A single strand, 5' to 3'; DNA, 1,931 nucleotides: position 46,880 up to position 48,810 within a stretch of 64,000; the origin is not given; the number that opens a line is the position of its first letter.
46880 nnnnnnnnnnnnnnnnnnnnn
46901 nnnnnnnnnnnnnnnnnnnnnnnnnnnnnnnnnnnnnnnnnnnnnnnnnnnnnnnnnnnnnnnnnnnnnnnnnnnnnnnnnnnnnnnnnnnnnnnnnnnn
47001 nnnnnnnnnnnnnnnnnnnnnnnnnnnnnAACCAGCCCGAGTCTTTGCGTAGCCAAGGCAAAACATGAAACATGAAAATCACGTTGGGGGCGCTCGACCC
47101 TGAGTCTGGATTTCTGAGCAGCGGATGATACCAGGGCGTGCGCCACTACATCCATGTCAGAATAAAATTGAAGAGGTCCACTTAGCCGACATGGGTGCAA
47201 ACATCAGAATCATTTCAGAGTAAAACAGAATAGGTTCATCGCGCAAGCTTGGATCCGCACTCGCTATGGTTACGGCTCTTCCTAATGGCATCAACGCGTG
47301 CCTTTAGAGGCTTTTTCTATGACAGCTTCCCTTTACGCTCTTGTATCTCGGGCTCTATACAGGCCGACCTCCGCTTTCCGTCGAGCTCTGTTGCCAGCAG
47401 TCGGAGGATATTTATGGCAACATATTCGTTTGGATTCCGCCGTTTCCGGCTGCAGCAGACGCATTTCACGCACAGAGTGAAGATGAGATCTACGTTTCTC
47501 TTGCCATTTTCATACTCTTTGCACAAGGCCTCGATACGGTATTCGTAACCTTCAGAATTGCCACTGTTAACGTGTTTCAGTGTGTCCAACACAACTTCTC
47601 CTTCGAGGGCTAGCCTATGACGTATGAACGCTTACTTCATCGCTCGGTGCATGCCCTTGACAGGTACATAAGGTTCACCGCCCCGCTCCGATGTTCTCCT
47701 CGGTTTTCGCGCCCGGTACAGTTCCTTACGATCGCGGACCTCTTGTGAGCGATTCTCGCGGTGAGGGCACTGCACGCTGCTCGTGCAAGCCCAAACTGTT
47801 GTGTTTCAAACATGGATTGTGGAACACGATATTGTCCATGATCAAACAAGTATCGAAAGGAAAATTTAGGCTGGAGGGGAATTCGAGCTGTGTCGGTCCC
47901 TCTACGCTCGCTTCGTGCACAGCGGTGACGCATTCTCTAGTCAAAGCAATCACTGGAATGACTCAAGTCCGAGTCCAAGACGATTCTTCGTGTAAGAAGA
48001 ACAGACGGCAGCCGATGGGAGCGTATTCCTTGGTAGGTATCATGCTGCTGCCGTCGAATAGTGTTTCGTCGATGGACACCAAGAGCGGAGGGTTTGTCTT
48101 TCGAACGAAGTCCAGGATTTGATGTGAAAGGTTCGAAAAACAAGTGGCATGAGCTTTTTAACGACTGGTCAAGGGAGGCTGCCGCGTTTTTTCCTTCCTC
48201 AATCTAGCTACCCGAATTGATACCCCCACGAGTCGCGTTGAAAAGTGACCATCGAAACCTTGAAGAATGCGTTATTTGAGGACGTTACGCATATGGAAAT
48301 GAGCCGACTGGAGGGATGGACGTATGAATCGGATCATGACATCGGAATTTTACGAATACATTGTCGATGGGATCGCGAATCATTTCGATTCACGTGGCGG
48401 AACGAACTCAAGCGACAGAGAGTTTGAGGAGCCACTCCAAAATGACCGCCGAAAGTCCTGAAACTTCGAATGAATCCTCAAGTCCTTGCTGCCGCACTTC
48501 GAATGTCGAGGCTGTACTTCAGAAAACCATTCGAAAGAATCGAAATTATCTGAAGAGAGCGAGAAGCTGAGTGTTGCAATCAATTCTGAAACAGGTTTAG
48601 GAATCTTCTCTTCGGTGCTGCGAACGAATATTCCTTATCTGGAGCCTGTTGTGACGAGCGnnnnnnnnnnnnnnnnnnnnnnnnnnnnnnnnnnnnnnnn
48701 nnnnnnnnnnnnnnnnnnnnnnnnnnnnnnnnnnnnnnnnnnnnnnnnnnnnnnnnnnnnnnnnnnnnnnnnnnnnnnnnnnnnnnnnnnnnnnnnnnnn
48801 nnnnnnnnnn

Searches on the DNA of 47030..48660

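Call 54: search_rna_families(source=window, start=47030, end=48660, threshold=evalue, max_evalue=5)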
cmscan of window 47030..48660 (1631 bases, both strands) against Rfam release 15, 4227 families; matches with E-value up to 5: 0.
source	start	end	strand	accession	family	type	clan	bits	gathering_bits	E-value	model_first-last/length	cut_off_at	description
